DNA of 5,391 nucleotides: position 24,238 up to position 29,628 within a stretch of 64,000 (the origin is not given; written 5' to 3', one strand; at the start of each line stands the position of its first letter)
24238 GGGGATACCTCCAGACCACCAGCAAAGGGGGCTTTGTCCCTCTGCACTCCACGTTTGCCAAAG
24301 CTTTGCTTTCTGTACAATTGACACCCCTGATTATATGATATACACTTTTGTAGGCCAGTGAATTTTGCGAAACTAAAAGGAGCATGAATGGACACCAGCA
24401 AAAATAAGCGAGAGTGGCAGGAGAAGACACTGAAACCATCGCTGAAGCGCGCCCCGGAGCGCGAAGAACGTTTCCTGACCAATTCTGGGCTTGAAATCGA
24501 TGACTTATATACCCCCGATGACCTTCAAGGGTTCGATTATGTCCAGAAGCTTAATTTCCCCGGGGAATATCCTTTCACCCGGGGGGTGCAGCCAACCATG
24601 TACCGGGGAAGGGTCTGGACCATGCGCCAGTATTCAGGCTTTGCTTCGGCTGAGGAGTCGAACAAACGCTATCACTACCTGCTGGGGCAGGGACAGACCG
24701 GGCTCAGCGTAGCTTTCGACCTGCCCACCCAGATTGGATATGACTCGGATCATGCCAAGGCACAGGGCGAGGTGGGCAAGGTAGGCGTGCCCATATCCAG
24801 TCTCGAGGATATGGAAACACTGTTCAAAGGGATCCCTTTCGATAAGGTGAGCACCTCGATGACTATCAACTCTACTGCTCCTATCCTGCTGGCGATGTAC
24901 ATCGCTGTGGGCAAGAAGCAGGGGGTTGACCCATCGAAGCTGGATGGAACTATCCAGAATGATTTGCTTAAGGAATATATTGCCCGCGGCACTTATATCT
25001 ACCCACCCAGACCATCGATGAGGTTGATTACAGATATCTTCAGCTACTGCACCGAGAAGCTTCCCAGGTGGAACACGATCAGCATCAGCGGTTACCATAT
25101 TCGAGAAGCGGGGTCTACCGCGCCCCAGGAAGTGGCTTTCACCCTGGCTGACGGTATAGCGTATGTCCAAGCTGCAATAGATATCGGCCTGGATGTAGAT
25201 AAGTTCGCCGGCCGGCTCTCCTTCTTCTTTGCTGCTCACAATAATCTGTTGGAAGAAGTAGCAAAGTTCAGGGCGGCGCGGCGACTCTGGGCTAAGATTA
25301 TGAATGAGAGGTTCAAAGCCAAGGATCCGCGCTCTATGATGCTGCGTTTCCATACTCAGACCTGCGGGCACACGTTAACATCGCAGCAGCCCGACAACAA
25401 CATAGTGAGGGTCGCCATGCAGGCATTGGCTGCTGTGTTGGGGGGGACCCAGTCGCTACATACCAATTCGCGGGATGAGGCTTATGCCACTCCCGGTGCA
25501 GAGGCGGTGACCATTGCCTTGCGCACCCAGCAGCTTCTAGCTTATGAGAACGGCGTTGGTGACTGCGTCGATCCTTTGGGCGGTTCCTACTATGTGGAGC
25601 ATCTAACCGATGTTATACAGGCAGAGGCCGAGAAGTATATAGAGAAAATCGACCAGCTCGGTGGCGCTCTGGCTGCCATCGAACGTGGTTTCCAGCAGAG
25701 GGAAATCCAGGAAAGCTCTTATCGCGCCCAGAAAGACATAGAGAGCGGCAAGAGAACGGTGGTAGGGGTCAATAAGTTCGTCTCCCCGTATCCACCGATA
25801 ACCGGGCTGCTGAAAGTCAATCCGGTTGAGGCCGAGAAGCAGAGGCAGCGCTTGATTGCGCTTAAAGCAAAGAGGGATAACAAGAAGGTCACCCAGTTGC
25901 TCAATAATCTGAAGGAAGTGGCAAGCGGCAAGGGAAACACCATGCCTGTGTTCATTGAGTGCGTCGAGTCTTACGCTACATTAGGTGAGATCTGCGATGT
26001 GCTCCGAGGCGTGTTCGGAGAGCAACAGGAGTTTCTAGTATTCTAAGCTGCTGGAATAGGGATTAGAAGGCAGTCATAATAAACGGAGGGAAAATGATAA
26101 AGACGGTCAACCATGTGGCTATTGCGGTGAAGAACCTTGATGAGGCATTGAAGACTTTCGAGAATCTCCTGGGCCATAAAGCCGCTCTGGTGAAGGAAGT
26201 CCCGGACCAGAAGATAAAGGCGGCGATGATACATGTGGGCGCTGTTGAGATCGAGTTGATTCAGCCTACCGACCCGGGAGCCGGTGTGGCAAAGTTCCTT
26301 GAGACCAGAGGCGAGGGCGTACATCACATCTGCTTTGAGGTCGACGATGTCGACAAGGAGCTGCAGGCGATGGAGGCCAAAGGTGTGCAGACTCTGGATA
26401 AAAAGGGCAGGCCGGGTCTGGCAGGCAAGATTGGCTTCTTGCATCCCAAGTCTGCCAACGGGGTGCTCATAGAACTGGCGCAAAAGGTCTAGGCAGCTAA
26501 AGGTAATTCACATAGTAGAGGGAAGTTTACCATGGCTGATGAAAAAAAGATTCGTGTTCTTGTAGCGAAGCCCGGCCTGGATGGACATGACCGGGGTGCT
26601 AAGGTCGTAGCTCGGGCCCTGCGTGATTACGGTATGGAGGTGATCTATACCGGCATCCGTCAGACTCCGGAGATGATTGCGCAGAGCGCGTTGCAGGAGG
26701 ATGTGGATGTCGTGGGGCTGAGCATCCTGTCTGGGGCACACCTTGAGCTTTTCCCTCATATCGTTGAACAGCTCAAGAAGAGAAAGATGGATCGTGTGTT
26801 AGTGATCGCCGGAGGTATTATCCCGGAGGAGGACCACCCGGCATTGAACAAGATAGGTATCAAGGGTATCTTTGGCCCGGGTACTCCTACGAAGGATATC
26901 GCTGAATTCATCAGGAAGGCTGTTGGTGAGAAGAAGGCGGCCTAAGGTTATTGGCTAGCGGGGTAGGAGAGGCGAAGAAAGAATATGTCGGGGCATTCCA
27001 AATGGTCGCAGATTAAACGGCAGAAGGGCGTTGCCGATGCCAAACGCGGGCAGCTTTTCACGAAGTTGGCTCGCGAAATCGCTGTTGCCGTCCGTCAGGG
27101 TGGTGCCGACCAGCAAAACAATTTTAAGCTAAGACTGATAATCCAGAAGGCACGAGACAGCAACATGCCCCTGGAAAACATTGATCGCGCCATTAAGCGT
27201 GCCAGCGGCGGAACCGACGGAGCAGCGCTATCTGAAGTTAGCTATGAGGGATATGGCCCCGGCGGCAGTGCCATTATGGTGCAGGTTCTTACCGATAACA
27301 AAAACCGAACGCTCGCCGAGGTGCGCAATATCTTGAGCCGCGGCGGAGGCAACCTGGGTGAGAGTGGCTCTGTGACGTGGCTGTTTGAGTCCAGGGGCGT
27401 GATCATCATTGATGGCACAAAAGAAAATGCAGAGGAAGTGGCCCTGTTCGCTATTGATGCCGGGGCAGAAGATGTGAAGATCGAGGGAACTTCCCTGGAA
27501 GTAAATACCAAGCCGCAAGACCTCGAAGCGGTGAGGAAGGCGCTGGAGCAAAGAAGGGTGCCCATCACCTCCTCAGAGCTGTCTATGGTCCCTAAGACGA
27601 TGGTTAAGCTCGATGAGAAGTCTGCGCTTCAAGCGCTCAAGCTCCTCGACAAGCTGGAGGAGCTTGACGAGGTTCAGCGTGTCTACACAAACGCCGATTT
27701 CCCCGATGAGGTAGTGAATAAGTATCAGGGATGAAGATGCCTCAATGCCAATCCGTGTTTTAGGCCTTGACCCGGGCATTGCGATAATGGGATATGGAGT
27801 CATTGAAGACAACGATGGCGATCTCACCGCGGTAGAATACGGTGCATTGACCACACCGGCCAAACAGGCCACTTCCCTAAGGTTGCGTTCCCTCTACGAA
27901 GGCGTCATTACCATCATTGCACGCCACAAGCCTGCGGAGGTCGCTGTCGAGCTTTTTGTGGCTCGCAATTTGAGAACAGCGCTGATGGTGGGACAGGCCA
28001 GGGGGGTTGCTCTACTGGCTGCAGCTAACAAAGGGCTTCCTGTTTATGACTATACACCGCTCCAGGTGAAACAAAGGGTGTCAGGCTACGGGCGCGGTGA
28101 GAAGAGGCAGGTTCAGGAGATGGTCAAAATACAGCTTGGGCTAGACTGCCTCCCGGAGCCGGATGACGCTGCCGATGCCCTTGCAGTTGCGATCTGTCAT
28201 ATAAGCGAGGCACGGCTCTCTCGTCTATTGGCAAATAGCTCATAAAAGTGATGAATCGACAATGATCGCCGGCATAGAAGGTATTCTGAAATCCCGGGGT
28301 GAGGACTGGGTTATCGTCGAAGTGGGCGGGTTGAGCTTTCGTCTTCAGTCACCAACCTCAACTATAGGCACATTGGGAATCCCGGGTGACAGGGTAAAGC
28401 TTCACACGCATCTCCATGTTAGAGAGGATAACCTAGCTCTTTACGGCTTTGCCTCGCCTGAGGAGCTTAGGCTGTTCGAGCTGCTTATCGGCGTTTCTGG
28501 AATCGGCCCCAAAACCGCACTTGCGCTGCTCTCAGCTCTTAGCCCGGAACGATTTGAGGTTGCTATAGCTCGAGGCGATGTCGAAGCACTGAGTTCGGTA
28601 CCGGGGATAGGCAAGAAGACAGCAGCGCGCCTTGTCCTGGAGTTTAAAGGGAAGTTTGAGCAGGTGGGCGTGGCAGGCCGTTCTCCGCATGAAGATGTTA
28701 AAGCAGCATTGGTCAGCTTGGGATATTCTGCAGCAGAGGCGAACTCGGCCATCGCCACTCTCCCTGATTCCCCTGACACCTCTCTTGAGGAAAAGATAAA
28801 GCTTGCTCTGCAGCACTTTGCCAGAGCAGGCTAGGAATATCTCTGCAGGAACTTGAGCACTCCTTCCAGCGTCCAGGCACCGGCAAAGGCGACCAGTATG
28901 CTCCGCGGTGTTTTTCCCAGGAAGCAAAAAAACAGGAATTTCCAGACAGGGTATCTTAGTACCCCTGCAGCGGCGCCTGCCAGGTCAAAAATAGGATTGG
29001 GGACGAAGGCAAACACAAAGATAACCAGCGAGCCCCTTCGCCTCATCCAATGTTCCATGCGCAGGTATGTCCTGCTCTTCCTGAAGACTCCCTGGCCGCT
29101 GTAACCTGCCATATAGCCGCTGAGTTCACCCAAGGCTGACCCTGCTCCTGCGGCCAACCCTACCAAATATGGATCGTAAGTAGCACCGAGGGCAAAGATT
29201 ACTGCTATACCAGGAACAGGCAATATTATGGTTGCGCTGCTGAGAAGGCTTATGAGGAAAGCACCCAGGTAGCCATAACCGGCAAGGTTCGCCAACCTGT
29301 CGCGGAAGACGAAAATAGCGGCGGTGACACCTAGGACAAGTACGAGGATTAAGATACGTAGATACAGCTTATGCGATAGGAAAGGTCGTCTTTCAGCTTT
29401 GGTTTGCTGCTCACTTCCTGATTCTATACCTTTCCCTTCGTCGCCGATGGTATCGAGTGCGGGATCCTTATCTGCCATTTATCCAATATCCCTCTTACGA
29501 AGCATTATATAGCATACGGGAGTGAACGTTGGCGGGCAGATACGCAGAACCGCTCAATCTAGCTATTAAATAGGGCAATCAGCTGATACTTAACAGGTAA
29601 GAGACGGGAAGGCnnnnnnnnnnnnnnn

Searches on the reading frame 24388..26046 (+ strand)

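Call 16: search_protein_families(library=pfam, max_evalue=0.01, proteins=[window:24388-26046:+])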
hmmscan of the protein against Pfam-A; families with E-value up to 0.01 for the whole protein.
window:24388-26046:+ (552 aa): 1 family
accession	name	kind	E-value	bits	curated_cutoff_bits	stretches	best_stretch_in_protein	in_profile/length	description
PF01642.28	MM_CoA_mutase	-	2e-225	749.6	22.1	1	31-544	2-512/512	Methylmalonyl-CoA mutase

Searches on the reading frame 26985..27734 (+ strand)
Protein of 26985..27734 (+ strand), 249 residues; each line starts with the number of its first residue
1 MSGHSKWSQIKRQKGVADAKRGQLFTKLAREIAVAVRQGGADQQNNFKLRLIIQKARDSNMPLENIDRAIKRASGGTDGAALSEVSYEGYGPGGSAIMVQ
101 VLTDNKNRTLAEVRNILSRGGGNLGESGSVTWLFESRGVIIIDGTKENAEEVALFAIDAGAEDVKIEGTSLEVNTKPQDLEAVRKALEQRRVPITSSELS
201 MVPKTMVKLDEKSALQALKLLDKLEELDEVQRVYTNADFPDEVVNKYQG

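Call 16: search_protein_families(library=pfam, max_evalue=0.01, proteins=[window:26985-27734:+])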
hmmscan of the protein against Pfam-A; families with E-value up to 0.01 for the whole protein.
window:26985-27734:+ (249 aa): 2 families
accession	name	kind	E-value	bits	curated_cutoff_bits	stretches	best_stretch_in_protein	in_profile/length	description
PF01709.26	Transcrip_reg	-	1.1e-55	188.2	27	1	83-237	2-160/160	TACO1/YebC second and third domain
PF20772.2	TACO1_YebC_N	-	2.2e-30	105.4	36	1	5-75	1-72/73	TACO1/YebC protein N-terminal domain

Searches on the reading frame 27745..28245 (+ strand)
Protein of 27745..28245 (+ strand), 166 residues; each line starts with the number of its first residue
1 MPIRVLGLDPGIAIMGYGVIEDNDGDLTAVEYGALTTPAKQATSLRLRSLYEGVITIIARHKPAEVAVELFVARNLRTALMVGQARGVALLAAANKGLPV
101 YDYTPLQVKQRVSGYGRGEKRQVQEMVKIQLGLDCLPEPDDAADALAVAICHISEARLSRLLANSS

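Call 16: search_protein_families(library=pfam, max_evalue=0.01, proteins=[window:27745-28245:+])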
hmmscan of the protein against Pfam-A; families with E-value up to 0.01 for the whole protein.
window:27745-28245:+ (166 aa): 1 family
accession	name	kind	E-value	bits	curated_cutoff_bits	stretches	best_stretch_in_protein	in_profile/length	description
PF02075.23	RuvC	-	1.4e-45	155.3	22.2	1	5-152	1-148/148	Crossover junction endodeoxyribonuclease RuvC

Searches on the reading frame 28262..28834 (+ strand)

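Call 16: search_protein_families(library=pfam, max_evalue=0.01, proteins=[window:28262-28834:+])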
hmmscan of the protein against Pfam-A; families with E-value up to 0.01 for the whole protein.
window:28262-28834:+ (190 aa): 11 families
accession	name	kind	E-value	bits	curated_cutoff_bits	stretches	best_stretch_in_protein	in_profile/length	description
PF14520.12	HHH_5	-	6.2e-20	71.9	27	1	72-129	1-56/57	Helix-hairpin-helix domain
PF01330.27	RuvA_N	-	1.5e-18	67.1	23.6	1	1-62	1-61/61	RuvA N terminal domain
PF07499.19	RuvA_C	-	4.3e-10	40.3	24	1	142-185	2-45/47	RuvA, C-terminal domain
PF00633.29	HHH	-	7.6e-09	35.4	24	1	104-124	7-27/30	Helix-hairpin-helix motif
PF01367.25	5_3_exonuc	-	4.6e-07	30.7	40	0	108-135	18-44/97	5'-3' exonuclease, C-terminal SAM fold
PF21176.3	RecR_HhH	-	1.4e-06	28.5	27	1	107-126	5-24/45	RecR, helix-hairpin-helix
PF02371.22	Transposase_20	-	5.9e-06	27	21.3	0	108-133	2-26/87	Transposase IS116/IS110/IS902 family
PF12836.13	HHH_3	-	0.0017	18.9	27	0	106-125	12-31/65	Helix-hairpin-helix motif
PF11798.14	IMS_HHH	-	0.0018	18.8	24.4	0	110-124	13-27/32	IMS family HHH motif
PF10391.15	DNA_pol_lambd_f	-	0.0021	18.3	29.8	0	74-89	2-17/51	Fingers domain of DNA polymerase lambda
PF12826.13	HHH_2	-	0.0049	17.5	27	0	77-125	7-52/64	Helix-hairpin-helix motif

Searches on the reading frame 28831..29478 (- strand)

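Call 16: search_protein_families(library=pfam, max_evalue=0.01, proteins=[window:28831-29478:-])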
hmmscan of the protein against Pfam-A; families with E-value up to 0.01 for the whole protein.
window:28831-29478:- (215 aa): 1 family
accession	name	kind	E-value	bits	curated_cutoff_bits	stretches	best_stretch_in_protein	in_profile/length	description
PF09335.16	VTT_dom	-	1.3e-16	61.6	33.9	1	88-201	1-122/123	VTT domain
